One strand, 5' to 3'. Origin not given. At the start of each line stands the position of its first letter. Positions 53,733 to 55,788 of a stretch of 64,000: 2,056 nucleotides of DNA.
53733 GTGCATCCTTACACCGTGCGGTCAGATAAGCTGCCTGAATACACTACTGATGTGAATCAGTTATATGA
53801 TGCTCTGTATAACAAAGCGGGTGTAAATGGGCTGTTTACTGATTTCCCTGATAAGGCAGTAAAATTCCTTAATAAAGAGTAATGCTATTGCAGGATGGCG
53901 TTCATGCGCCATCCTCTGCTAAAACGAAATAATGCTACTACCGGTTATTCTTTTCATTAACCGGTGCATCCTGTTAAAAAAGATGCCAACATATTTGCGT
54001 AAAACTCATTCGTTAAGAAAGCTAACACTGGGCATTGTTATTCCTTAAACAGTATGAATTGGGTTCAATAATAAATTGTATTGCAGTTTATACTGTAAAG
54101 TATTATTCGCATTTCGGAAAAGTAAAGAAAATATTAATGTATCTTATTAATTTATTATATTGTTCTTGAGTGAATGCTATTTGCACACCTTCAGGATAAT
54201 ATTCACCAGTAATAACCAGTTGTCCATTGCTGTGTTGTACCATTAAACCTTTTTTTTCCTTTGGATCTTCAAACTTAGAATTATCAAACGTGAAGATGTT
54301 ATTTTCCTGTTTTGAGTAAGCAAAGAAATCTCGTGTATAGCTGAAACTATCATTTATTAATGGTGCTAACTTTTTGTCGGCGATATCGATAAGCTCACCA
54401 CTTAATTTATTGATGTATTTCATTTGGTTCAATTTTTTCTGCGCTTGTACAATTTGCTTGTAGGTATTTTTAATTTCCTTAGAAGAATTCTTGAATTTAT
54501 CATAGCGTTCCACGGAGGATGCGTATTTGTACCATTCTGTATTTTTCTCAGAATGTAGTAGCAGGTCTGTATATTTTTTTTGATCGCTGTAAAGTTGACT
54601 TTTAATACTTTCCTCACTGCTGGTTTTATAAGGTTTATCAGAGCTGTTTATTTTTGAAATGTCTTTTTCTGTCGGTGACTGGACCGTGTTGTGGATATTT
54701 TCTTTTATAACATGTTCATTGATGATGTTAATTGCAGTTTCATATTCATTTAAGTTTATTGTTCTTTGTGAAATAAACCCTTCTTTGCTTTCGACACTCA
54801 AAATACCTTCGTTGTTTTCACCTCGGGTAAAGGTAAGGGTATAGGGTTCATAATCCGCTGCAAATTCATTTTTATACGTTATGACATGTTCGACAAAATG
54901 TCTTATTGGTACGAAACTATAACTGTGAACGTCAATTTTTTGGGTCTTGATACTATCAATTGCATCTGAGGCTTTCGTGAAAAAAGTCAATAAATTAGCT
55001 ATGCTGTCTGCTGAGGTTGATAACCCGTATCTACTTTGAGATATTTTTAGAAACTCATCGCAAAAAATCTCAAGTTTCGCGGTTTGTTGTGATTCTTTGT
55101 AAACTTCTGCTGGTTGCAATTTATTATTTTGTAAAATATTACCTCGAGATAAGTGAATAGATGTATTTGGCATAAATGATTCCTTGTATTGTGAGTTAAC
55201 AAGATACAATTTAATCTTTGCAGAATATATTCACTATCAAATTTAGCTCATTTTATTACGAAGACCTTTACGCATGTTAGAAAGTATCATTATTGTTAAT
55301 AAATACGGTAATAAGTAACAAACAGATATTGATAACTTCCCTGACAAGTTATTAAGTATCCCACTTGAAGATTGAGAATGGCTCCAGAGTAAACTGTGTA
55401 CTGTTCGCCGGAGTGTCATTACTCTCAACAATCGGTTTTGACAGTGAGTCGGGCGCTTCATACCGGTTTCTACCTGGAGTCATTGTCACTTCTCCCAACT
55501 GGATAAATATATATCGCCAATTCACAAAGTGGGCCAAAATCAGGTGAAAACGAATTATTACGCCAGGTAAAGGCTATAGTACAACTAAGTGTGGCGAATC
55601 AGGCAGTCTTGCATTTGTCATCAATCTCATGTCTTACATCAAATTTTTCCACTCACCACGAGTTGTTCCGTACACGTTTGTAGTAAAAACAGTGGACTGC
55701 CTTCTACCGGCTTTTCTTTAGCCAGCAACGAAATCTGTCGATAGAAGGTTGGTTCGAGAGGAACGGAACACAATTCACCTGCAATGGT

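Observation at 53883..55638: AT-rich orphan gene inserted between glpQ and yfaH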

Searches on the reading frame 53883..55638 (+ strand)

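Call 13: find_homologous_proteins(query=L002:3221-4291:-, max_evalue=0.001)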
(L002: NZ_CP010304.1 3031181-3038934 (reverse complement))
Query L002:3221-4291:- (356 aa): 23 proteins with E <= 0.001 among 1335 candidates.
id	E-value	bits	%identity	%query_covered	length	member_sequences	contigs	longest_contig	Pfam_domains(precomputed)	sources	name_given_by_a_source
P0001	3.2e-226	768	99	100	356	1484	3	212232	-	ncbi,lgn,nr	ncbi:hypothetical protein GW236_00440 [Escherichia coli]|nr:hypothetical protein [Escherichia coli] 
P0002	2.9e-211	719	93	100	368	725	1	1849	-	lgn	-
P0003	2.9e-205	699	90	100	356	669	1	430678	-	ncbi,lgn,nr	ncbi:TPA: hypothetical protein P7B10_000075 [Escherichia coli]|nr:hypothetical protein [Escherichia 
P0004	3.1e-197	673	87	100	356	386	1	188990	-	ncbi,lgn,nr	ncbi:hypothetical protein MO083_000668 [Escherichia coli]|nr:hypothetical protein [Escherichia coli]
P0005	7.6e-196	668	87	100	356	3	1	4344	-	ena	-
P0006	3.2e-187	640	83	100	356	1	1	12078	-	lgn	-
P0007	4.5e-185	633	83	100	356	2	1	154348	-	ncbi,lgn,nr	ncbi:TPA: hypothetical protein GFY00_04085 [Escherichia coli]|nr:hypothetical protein [Escherichia c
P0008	3.9e-176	603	83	95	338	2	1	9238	-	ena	-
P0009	4.1e-162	557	85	86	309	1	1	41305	-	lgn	-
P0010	7.2e-160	550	86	85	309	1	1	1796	-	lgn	-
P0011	1.7e-144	499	81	82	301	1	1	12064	-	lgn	-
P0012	1.7e-130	453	80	76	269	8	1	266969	-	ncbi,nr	ncbi:hypothetical protein KUS44_001150, partial [Escherichia coli]|nr:hypothetical protein [Escheric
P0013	4.5e-126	439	80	73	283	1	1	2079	-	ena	-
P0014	1.5e-124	434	80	74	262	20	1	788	-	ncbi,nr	ncbi:TPA: hypothetical protein L7202_004888, partial [Escherichia coli]|nr:hypothetical protein [Esc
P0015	2.5e-118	413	96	56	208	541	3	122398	-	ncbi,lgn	-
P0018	1.4e-110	388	79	65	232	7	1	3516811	-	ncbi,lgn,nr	ncbi:hypothetical protein ERFG_01085 [Escherichia coli TW10509]|nr:hypothetical protein ERFG_01085 [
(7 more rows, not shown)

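Call 20: search_protein_representatives(protein=L002:3221-4291:-)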
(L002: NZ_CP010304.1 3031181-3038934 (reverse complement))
Query: 356 residues. Proteins with E-value up to 0.001 (for the whole library): 15; up to 1e-10: 12; up to 1e-30: 5. The best 15 are listed.
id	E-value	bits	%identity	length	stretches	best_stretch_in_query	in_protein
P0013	1.4e-126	438.7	80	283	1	1-260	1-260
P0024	6.3e-49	183.5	93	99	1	1-94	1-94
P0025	4.2e-43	164.4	75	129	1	125-244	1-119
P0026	2.1e-36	142.4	97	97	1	221-294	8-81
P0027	4.3e-32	128.2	93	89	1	1-69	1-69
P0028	3.8e-30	121.8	80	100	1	235-309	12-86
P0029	2.3e-29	119.2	98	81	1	295-356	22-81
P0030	4.2e-29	118.4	78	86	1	1-82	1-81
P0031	9.0e-25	104.2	89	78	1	91-147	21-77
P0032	6.0e-18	81.7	91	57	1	1-45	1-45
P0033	2.3e-17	79.8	96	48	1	222-267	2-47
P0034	1.3e-11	61.0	85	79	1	8-46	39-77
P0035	5.1e-06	42.5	34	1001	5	101-146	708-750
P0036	3.2e-05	39.9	30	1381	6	234-280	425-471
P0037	4.7e-05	39.4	41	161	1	94-219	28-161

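Call 24: find_encoding_contigs(protein=P0007, flank=6000, max_places=2)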
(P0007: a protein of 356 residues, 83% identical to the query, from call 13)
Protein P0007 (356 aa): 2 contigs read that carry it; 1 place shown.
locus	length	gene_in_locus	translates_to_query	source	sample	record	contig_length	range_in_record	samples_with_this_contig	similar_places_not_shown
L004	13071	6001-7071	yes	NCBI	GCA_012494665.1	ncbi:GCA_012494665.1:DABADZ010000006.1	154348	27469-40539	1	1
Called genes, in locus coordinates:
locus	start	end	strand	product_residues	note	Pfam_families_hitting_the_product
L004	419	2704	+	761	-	PF03477:ATP-cone, PF00317:Ribonuc_red_lgN, PF02867:Ribonuc_red_lgC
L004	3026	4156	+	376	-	PF00268:Ribonuc_red_sm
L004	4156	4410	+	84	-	PF00111:Fer2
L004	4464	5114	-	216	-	PF06293:Kdo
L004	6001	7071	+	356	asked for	-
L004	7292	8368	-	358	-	PF03009:GDPD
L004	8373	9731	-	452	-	PF07690:MFS_1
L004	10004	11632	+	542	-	PF00890:FAD_binding_2 (faint), PF01266:DAO, PF01494:FAD_binding_3 (faint), PF12831:FAD_oxidored (faint), PF04324:Fer2_BFD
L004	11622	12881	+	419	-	PF00890:FAD_binding_2, PF01266:DAO (faint)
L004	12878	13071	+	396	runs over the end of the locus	PF00037:Fer4 (faint), PF12838:Fer4_7 (weak), PF13183:Fer4_8, PF13534:Fer4_17 (weak), PF02754:CCG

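Call 25: find_encoding_contigs(protein=P0018, flank=6000, max_places=2)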
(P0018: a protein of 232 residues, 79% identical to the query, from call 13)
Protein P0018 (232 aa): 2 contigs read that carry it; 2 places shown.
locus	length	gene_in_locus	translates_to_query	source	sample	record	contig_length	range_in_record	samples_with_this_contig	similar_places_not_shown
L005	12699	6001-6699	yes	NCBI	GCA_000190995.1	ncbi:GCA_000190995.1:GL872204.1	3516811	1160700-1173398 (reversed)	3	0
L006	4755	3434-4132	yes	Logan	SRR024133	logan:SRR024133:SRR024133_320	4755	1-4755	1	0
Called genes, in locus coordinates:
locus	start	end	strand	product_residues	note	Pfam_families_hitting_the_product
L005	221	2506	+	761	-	PF03477:ATP-cone, PF00317:Ribonuc_red_lgN, PF02867:Ribonuc_red_lgC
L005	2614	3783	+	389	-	PF00268:Ribonuc_red_sm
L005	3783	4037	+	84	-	PF00111:Fer2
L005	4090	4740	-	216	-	PF06293:Kdo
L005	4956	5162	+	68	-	-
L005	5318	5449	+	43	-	-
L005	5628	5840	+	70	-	-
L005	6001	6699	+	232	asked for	-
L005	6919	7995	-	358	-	PF03009:GDPD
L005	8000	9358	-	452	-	PF07690:MFS_1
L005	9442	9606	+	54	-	-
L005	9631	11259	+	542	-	PF00890:FAD_binding_2 (faint), PF01266:DAO, PF01494:FAD_binding_3 (faint), PF12831:FAD_oxidored (faint), PF04324:Fer2_BFD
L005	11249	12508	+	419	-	PF00890:FAD_binding_2, PF01266:DAO (faint)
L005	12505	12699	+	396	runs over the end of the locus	PF00037:Fer4 (faint), PF12838:Fer4_7 (weak), PF13183:Fer4_8, PF13237:Fer4_10 (faint), PF13534:Fer4_17 (weak), PF02754:CCG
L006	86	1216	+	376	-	PF00268:Ribonuc_red_sm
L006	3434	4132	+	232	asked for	-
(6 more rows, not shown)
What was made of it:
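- The same locus is occupied in clade I strain TW10509 (call 25). The block is present in both E. coli and clade I (call 25).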

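Call 48: find_related_loci(query=L002:4755-5633:-, collection=genome_contigs, flank=6000)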
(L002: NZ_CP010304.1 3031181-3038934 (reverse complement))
Query L002:4755-5633:- (292 aa) in genome_contigs; peptide patterns used: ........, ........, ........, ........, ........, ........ (x = any residue, [..] = any of these).
32 stretches matched a pattern; 8 encode a relative of the query (tblastn E <= 1e-3); 7 distinct loci.
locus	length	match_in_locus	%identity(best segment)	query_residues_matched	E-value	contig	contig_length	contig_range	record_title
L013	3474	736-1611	99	1-292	0e+0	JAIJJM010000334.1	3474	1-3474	MAG: Collinsella sp. isolate Map_57_008 contig_100_3831, whole genome shotgun sequence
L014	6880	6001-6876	96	1-292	0e+0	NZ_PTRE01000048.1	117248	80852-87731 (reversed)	Escherichia sp. MOD1-EC7003 MOD1-EC7003_48_length_117248_cov_116, whole genome shotgun sequence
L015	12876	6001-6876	93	1-292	0e+0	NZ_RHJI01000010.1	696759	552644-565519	Escherichia sp. E1V33 1V33_10_consensus, whole genome shotgun sequence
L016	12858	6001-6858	69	1-286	2e-133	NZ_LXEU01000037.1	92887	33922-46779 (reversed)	Kluyvera georgiana ATCC 51603 Sequence00037, whole genome shotgun sequence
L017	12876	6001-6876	93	1-292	0e+0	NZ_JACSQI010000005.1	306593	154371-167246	Escherichia whittamii strain Sa2BVA5 NODE_5_length_306593_cov_8.374623, whole genome shotgun sequence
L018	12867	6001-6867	63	1-289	1e-125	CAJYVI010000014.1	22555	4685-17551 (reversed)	MAG: uncultured Pseudocitrobacter sp. isolate SP260_1_metabat2_genome_mining.39 genome assembly, contig: k127_76281, who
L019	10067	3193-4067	66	1-292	2e-114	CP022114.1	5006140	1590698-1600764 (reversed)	Kluyvera genomosp. 3 strain YDC799 chromosome, complete genome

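Call 77: list_cluster_members(proteins=[P0001, P0003, P0004, P0007, P0015, P0012])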
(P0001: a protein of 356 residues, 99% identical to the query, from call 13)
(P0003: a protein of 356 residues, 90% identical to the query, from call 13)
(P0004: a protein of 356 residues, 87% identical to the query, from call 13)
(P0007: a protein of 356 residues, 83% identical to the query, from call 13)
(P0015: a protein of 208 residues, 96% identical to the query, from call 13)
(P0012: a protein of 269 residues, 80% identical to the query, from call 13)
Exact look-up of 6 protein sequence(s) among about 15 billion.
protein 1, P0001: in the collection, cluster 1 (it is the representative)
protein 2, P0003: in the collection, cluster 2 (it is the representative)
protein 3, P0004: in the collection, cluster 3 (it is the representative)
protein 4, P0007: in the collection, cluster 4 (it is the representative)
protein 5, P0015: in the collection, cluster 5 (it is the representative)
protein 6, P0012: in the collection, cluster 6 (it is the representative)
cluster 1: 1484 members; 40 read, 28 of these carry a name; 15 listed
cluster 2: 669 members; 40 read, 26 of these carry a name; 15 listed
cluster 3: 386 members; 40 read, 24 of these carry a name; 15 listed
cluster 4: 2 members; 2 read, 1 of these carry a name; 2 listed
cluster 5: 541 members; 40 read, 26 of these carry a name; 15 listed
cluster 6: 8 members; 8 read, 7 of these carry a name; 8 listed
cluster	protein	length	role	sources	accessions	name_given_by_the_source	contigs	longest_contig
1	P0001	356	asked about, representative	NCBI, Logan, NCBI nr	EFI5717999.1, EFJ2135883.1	hypothetical protein GW236_00440 [Escherichia coli] | hypothetical protein [Escherichia coli]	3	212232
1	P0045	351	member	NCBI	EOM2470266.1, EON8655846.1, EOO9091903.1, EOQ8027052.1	TPA: hypothetical protein ACWAGJ_002169 [Escherichia coli]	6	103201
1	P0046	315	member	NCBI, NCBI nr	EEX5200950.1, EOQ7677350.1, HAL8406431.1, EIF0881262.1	hypothetical protein D0543_000620, partial [Escherichia coli] | hypothetical protein [Escherichia coli]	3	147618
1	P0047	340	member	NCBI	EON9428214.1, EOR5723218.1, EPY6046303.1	hypothetical protein CPN29_RS15470, partial [Escherichia coli]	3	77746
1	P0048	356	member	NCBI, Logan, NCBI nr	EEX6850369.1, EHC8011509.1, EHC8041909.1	hypothetical protein JR416_002598 [Escherichia coli] | hypothetical protein [Escherichia coli]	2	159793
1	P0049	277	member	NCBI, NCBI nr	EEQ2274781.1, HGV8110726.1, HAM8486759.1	TPA: hypothetical protein HHT23_RS10675, partial [Escherichia coli] | hypothetical protein [Escherichia coli]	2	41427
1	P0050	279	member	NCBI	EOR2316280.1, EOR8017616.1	hypothetical protein FV510_RS23745, partial [Escherichia coli]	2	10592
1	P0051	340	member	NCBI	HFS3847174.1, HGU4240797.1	TPA: hypothetical protein ACHYZO_004661, partial [Escherichia coli]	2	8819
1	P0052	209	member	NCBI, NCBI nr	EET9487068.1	hypothetical protein FAX00_005299, partial [Escherichia coli] | hypothetical protein [Escherichia coli]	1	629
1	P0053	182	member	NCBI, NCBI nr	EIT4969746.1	hypothetical protein L2H77_003632, partial [Escherichia coli] | hypothetical protein [Escherichia coli]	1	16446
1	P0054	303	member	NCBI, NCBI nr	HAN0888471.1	TPA: hypothetical protein IEG31_004507, partial [Escherichia coli] | hypothetical protein [Escherichia coli]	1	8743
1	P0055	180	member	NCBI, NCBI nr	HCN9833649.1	TPA: hypothetical protein N7A52_004874, partial [Escherichia coli] | hypothetical protein [Escherichia coli]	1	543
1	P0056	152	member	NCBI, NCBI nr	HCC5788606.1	TPA: hypothetical protein M5815_004786, partial [Escherichia coli] | hypothetical protein [Escherichia coli]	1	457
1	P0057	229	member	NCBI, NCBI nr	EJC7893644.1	hypothetical protein M0Q07_004933, partial [Escherichia coli] | hypothetical protein [Escherichia coli]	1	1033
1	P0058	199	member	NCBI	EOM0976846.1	hypothetical protein IMN40_005382, partial [Escherichia coli]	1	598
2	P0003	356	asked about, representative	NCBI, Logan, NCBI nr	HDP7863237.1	TPA: hypothetical protein P7B10_000075 [Escherichia coli] | hypothetical protein [Escherichia coli]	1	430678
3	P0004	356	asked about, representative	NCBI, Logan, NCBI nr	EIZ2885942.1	hypothetical protein MO083_000668 [Escherichia coli] | hypothetical protein [Escherichia coli]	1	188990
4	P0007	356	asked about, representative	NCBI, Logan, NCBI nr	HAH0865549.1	TPA: hypothetical protein GFY00_04085 [Escherichia coli] | hypothetical protein [Escherichia coli]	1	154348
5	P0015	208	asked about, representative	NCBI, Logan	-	-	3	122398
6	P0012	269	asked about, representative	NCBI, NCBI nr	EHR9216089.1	hypothetical protein KUS44_001150, partial [Escherichia coli] | hypothetical protein [Escherichia coli]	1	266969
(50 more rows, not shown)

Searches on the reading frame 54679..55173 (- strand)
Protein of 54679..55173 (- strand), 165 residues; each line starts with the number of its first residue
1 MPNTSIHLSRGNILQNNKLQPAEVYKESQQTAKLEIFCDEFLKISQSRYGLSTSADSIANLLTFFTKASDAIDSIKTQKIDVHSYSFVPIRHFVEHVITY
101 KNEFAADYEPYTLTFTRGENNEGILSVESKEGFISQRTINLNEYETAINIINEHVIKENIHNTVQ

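Call 70: predict_structure(alignment_id=A5)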
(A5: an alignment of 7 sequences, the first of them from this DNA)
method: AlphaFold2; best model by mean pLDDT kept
length: 165 residues; sequences in the alignment: 7
mean_pLDDT: 47.6   pTM: 0.39
mean pLDDT of the five models: 47.6, 43.6, 39.2, 35.7, 34.8
residues with pLDDT >= 90: 0; 70-90: 20; 50-70: 46; < 50: 99
segments of 3 or more residues with pLDDT < 50: 1-42, 44-87, 101-108, 161-165
pLDDT, mean of each block of 10 residues (from residue 1): 30 26 28 39 46 42 40 31 46 60 44 68 69 68 72 60 35
secondary structure, 60 per line:
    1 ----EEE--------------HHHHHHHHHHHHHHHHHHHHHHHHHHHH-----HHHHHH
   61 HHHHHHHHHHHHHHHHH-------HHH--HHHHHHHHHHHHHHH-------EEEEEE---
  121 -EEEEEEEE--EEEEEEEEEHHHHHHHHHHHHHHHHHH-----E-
elements in order: E5-7 H22-49 H55-77 H90-104 E112-117 E122-129 E132-140 H141-158

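Call 72: fold_search(model_id=the predicted structure, library=pdb)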
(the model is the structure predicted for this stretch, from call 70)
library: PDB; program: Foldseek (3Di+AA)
matches with E <= 10: 335; with E <= 0.001: 0
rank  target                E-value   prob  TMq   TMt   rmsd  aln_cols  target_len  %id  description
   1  6edz_B                5.0e-01  0.06  0.12  0.04  19.4       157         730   10  Crystal structure of Mycobacterium tuberculosis ICL2 in complex with acetyl-CoA, form I (released 2019-08-14)
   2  6ee1_A                6.8e-01  0.05  0.12  0.04  18.7       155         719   12  Crystal structure of Mycobacterium tuberculosis ICL2 in complex with acetyl-CoA (released 2019-08-14)
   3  3iez_A                7.6e-01  0.54  0.19  0.32   6.0        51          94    8  Crystal structure of the RasGAP C-terminal (RGC) domain of IQGAP2 (released 2009-11-03)
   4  3nm7_D                7.6e-01  0.10  0.17  0.27   6.7        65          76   20  Crystal Structure of Borrelia burgdorferi Pur-alpha (released 2010-10-06)
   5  6edz_A                8.1e-01  0.04  0.12  0.04  19.1       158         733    9  Crystal structure of Mycobacterium tuberculosis ICL2 in complex with acetyl-CoA, form I (released 2019-08-14)
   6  3dqg_C                8.6e-01  0.41  0.19  0.23   6.9        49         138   20  Peptide-binding domain of heat shock 70 kDa protein F, mitochondrial precursor, from Caenorhabditis elegans. (released 2008-07-22)
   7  3nm7_C                8.6e-01  0.08  0.17  0.24   6.9        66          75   20  Crystal Structure of Borrelia burgdorferi Pur-alpha (released 2010-10-06)
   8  6ee1_C                8.6e-01  0.04  0.12  0.05  18.8       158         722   11  Crystal structure of Mycobacterium tuberculosis ICL2 in complex with acetyl-CoA (released 2019-08-14)
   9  3iez_B                9.1e-01  0.77  0.19  0.31   1.7        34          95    9  Crystal structure of the RasGAP C-terminal (RGC) domain of IQGAP2 (released 2009-11-03)
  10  6ee1_B                9.1e-01  0.04  0.12  0.04  18.9       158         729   11  Crystal structure of Mycobacterium tuberculosis ICL2 in complex with acetyl-CoA (released 2019-08-14)
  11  4gq2_P                1.2e+00  0.11  0.15  0.08   3.6        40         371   20  S. pombe Nup120-Nup37 complex (released 2012-10-03)
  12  9gco_C                1.3e+00  0.54  0.20  0.24   2.0        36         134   11  Xenorhabdus bovienii Thioredoxin complex with Rhs toxin TreX and immunity protein TriX (released 2024-12-04)
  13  6ee1_D                1.3e+00  0.03  0.12  0.04  18.9       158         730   11  Crystal structure of Mycobacterium tuberculosis ICL2 in complex with acetyl-CoA (released 2019-08-14)
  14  4pp8_D                1.5e+00  0.05  0.17  0.18  13.6        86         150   12  Crystal structure of murine NK cell ligand RAE-1 beta in complex with NKG2D (released 2014-04-09)
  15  1e8o_D                1.6e+00  0.41  0.32  0.58   3.7        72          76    8  Core of the Alu domain of the mammalian SRP (released 2000-11-08)
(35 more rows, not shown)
